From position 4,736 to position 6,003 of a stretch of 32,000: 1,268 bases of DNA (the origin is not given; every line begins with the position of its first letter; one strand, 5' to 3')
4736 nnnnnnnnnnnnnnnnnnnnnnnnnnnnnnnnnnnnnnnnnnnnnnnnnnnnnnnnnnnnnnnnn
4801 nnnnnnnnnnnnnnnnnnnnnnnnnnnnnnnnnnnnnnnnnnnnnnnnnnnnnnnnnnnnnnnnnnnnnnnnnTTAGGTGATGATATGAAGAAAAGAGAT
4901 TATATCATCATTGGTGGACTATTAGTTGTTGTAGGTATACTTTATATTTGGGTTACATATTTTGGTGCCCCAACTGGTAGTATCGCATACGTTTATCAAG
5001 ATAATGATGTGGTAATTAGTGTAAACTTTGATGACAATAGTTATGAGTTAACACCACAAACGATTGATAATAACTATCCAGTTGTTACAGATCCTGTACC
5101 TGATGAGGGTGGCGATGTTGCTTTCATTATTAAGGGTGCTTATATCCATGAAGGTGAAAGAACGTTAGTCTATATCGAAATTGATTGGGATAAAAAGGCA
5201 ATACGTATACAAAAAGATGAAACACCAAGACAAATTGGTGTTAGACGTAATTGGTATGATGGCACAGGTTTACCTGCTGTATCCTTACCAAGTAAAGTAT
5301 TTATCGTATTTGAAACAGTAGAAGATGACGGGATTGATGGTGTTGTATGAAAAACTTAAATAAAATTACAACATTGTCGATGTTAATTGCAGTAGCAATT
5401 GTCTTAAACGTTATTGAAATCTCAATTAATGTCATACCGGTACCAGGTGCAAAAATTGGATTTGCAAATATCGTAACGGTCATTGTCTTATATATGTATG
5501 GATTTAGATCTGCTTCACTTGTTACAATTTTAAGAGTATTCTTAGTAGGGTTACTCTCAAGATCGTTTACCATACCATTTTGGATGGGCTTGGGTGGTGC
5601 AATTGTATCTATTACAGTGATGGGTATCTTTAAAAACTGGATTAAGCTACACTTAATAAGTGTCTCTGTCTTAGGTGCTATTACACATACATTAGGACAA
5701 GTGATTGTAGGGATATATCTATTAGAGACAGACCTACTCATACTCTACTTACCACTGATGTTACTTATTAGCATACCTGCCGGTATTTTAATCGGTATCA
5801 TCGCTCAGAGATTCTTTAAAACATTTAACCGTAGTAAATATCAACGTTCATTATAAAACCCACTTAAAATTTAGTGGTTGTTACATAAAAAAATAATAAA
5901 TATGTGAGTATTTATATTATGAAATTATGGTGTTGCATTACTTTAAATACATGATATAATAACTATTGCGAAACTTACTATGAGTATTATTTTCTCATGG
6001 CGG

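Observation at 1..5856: Atypical Rnf/Nqr-type cluster: D, two doubled FMN-binding subunits, E, A, then an ApbE lipoprotein instead of RnfB/NqrF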

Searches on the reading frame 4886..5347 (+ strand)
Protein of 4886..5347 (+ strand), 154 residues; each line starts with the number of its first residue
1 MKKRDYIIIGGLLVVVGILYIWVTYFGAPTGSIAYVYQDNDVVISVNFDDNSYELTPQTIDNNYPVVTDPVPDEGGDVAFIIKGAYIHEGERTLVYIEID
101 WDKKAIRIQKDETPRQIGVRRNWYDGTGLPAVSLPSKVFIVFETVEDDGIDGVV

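Call 4: search_protein_families(library=pfam, proteins=[window:4886-5347:+], max_evalue=0.01)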
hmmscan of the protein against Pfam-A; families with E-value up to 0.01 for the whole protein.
window:4886-5347:+ (154 aa): 1 family
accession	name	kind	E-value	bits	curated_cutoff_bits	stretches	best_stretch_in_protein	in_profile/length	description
PF07009.16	NusG_II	-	5.4e-10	39.8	29.6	1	97-143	58-104/107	NusG domain II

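Call 5: search_protein_families(library=ncbifam, proteins=[window:4886-5347:+], max_evalue=0.1)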
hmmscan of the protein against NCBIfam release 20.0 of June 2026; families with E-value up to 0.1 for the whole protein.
window:4886-5347:+ (154 aa): 0 families

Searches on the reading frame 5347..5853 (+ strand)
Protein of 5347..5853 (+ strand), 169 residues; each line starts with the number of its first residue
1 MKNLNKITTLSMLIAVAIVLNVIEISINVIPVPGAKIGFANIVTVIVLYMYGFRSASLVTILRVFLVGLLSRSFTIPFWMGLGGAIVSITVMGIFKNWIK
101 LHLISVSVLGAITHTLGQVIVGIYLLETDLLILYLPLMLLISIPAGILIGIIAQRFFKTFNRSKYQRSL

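Call 4: search_protein_families(library=pfam, proteins=[window:5347-5853:+], max_evalue=0.01)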
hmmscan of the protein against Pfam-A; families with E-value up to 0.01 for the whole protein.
window:5347-5853:+ (169 aa): 2 families
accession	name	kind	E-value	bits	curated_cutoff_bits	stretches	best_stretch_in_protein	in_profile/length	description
PF07456.16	Hpre_diP_synt_I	-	3.8e-34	118.3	30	1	13-155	1-146/147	Heptaprenyl diphosphate synthase component I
PF12822.12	ECF_trnsprt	-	1.5e-06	28.8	30.7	1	5-152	1-160/169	ECF transporter, substrate-specific component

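Call 5: search_protein_families(library=ncbifam, proteins=[window:5347-5853:+], max_evalue=0.1)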
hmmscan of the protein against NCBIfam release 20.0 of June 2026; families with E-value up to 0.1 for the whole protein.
window:5347-5853:+ (169 aa): 0 families
